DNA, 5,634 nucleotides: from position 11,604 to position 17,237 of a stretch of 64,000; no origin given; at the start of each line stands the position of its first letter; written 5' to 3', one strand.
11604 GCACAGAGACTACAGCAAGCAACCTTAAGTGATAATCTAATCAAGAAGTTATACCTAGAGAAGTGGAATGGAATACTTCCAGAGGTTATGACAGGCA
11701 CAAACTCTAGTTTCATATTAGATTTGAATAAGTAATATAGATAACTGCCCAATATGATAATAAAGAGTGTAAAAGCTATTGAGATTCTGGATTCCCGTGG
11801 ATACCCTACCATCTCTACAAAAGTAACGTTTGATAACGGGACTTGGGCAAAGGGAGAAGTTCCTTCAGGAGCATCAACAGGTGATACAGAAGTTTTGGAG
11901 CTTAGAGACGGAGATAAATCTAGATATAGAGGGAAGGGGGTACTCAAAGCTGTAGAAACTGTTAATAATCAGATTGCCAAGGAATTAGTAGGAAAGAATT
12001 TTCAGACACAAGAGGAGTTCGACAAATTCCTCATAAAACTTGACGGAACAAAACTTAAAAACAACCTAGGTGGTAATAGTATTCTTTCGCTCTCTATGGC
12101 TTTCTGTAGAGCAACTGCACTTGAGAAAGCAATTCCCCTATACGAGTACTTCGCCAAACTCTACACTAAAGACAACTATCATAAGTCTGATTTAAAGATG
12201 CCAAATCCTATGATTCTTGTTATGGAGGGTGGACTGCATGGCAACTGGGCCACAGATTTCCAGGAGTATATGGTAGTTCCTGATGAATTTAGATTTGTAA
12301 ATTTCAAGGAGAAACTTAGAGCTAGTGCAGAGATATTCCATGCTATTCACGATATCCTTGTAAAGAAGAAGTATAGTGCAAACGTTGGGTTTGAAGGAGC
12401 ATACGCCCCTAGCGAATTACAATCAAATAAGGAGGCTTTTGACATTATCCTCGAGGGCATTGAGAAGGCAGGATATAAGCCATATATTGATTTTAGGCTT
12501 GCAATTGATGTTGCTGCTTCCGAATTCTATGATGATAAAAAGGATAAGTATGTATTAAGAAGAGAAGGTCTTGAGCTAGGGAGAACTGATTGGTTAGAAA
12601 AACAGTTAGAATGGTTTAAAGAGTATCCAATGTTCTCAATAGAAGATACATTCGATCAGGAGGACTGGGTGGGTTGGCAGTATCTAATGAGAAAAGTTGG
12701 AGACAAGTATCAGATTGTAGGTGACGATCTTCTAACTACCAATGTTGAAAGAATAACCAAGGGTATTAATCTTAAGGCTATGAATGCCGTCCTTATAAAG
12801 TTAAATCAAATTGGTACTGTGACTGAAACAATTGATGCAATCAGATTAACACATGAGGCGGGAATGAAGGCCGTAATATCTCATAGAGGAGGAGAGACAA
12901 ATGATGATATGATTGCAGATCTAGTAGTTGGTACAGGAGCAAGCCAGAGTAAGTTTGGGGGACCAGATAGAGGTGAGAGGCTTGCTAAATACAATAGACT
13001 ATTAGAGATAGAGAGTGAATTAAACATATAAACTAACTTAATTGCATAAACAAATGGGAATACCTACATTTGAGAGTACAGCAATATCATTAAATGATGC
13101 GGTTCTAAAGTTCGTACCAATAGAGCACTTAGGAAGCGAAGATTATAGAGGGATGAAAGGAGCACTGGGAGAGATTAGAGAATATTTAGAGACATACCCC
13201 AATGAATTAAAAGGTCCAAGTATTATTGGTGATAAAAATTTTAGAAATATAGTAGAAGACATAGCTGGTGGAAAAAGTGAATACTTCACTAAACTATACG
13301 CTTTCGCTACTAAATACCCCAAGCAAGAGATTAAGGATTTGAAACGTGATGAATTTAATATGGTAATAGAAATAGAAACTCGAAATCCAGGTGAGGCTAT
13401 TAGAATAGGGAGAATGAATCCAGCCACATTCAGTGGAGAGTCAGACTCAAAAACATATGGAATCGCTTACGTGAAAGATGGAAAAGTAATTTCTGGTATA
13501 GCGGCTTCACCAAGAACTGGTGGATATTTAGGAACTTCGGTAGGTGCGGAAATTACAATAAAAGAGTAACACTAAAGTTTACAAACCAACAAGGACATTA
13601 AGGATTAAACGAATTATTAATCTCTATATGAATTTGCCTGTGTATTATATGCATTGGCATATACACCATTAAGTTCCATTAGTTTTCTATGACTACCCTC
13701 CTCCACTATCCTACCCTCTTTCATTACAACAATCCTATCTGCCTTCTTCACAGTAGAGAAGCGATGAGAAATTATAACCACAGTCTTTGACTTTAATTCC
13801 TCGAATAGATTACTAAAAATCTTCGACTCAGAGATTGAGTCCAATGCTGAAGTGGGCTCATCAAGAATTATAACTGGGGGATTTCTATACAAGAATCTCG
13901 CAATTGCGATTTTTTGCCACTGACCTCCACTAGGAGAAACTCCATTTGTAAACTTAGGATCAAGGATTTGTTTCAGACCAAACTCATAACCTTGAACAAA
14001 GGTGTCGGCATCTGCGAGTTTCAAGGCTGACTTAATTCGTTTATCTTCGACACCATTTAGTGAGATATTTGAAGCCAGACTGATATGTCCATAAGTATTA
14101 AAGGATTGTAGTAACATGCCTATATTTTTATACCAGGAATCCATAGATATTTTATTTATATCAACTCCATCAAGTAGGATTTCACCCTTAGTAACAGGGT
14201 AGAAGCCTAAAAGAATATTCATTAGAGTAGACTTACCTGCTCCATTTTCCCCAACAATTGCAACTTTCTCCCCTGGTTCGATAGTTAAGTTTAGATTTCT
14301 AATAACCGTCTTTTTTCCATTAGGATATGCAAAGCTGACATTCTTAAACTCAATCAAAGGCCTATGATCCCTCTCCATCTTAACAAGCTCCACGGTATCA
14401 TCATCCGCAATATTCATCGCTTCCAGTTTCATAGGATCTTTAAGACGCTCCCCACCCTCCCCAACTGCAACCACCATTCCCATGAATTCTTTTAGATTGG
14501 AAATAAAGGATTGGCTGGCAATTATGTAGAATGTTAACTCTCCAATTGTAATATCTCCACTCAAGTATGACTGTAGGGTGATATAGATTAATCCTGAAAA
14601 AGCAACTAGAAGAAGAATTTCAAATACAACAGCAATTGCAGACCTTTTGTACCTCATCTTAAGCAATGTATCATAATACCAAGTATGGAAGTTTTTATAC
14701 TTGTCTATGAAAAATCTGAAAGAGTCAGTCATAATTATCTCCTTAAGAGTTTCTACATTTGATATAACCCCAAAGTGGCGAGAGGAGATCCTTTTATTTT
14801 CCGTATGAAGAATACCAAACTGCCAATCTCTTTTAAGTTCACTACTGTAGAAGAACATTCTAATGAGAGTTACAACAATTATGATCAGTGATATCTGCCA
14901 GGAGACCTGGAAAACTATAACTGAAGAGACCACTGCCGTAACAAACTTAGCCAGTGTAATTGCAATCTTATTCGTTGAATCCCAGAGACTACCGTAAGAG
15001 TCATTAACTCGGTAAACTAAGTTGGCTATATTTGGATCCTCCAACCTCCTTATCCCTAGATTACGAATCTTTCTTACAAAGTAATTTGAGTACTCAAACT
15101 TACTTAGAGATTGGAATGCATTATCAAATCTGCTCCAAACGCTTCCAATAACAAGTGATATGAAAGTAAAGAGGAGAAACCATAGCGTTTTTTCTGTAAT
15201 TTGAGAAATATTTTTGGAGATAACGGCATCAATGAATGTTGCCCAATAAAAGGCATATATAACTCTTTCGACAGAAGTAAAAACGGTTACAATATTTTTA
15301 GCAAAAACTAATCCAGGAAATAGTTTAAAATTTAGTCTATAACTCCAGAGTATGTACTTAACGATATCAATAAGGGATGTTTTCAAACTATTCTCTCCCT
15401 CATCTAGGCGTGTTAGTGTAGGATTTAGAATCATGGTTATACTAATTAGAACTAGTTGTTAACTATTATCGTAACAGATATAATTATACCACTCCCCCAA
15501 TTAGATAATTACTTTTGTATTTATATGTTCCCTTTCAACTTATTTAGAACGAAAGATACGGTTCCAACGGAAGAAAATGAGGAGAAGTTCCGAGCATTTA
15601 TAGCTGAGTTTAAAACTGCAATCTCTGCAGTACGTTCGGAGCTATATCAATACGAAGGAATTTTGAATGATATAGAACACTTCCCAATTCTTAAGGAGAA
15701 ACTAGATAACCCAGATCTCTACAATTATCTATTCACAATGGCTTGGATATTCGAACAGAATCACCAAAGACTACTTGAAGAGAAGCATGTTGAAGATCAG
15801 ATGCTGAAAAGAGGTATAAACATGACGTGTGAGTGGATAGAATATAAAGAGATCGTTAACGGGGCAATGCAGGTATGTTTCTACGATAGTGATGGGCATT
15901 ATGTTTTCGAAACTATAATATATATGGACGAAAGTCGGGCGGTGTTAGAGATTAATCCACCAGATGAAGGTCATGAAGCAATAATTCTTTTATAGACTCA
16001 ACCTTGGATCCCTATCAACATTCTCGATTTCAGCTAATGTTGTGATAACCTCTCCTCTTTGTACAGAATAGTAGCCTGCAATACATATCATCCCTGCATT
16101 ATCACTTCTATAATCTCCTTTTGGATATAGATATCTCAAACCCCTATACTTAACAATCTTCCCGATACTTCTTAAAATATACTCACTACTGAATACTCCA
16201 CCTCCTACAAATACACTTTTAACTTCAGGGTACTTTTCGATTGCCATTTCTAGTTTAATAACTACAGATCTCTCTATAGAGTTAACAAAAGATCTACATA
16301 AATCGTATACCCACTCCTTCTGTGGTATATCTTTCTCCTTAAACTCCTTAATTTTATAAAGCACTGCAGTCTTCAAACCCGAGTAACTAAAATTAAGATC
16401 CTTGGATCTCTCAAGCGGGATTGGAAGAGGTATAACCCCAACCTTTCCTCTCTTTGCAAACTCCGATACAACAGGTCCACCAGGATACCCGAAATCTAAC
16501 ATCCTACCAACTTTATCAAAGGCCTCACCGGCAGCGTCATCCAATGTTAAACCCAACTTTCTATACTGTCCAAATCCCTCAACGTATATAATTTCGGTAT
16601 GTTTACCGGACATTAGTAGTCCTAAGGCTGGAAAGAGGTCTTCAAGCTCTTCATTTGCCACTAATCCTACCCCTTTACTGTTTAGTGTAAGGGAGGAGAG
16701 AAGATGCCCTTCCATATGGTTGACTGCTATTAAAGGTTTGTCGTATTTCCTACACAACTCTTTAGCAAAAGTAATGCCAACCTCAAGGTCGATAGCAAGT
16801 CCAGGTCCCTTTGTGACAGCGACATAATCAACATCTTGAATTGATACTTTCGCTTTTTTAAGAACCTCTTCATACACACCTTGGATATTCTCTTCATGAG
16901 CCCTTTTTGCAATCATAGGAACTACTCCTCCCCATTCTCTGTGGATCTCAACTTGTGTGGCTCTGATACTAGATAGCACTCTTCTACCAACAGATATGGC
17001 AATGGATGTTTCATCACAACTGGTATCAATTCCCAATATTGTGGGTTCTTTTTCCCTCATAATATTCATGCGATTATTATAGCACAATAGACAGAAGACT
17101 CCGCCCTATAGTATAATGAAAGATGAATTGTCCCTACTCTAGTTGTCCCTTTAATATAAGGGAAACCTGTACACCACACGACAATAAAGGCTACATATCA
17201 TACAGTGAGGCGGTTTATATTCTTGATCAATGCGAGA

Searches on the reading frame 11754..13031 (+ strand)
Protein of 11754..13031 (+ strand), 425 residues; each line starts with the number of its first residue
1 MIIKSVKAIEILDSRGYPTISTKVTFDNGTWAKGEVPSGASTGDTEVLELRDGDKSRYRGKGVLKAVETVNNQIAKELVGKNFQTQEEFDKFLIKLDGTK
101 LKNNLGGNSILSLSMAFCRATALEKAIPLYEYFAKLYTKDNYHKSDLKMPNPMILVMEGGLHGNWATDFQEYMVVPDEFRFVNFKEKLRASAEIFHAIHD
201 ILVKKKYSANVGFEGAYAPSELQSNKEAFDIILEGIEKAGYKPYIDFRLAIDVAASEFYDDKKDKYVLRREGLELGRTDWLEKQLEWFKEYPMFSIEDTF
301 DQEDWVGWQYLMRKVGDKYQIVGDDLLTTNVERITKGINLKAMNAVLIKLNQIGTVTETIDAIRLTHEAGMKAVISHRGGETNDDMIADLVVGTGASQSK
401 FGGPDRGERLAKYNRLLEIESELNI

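Call 90: search_protein_families(library=pfam, proteins=[window:11754-13031:+], max_evalue=0.001)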
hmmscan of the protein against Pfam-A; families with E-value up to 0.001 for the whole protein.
window:11754-13031:+ (425 aa): 3 families
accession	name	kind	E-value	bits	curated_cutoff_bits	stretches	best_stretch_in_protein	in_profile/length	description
PF00113.28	Enolase_C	-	6.8e-92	308.3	21.5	1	148-423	3-281/296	Enolase, C-terminal TIM barrel domain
PF03952.21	Enolase_N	-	3.4e-50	170.1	35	1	3-132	1-130/131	Enolase, N-terminal domain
PF07476.17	MAAL_C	-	1.9e-05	24.4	27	1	292-384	113-201/249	Methylaspartate ammonia-lyase C-terminus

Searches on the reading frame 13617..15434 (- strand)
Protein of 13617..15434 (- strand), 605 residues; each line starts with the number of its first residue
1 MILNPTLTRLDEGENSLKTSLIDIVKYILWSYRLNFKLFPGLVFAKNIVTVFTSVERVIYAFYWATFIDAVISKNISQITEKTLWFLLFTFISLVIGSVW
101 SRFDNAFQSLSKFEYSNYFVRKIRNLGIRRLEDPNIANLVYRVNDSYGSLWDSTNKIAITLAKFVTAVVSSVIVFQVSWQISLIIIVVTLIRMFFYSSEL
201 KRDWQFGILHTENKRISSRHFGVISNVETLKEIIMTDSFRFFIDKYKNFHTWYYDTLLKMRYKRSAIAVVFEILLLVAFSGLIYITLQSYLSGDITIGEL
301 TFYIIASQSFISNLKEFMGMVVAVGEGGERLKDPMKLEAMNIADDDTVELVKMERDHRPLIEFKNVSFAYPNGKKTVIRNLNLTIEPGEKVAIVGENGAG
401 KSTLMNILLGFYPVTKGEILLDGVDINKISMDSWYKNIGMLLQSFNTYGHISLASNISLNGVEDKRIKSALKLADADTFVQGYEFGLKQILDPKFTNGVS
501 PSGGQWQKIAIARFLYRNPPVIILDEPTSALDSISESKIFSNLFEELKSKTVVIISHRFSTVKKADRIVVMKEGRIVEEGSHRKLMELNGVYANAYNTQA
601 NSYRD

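Call 90: search_protein_families(library=pfam, proteins=[window:13617-15434:-], max_evalue=0.001)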
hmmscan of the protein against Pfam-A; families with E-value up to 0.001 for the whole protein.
window:13617-15434:- (605 aa): 5 families
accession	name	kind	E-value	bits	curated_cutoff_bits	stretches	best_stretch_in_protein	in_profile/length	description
PF00005.33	ABC_tran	-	3.4e-32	112.4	25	1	379-529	2-137/137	ABC transporter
PF02463.25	SMC_N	-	4.8e-08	33.1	40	1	509-572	145-212/220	RecF/RecN/SMC N terminal domain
PF13304.12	AAA_21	-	3.6e-05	24.4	27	0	392-409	3-20/304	AAA domain, putative AbiEii toxin, Type IV TA system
PF13476.12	AAA_23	-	0.00071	20.7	27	0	383-408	13-39/201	AAA domain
PF13555.12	AAA_29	-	0.00094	19.3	27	0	383-405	17-39/61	P-loop containing region of AAA domain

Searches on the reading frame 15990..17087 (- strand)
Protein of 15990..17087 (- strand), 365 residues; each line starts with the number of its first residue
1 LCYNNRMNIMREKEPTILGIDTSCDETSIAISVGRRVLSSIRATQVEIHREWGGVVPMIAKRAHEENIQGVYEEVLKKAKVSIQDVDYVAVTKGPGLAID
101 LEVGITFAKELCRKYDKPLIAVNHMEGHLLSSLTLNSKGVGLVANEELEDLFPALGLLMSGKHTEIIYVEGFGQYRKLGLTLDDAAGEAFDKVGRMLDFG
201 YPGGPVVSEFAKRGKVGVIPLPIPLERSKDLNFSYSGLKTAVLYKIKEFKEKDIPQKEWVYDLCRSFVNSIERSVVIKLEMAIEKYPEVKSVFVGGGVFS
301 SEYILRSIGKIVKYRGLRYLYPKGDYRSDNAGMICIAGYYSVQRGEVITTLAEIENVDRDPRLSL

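Call 90: search_protein_families(library=pfam, proteins=[window:15990-17087:-], max_evalue=0.001)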
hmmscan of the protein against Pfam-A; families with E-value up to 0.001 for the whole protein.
window:15990-17087:- (365 aa): 2 families
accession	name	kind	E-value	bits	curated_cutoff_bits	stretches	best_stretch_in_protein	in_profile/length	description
PF00814.31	TsaD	-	3.1e-72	243.9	24.8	1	37-334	2-262/264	tRNA N6-adenosine threonylcarbamoyltransferase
PF01869.26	BcrAD_BadFG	-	0.00024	21.1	31.5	0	59-147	35-104/271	BadF/BadG/BcrA/BcrD ATPase family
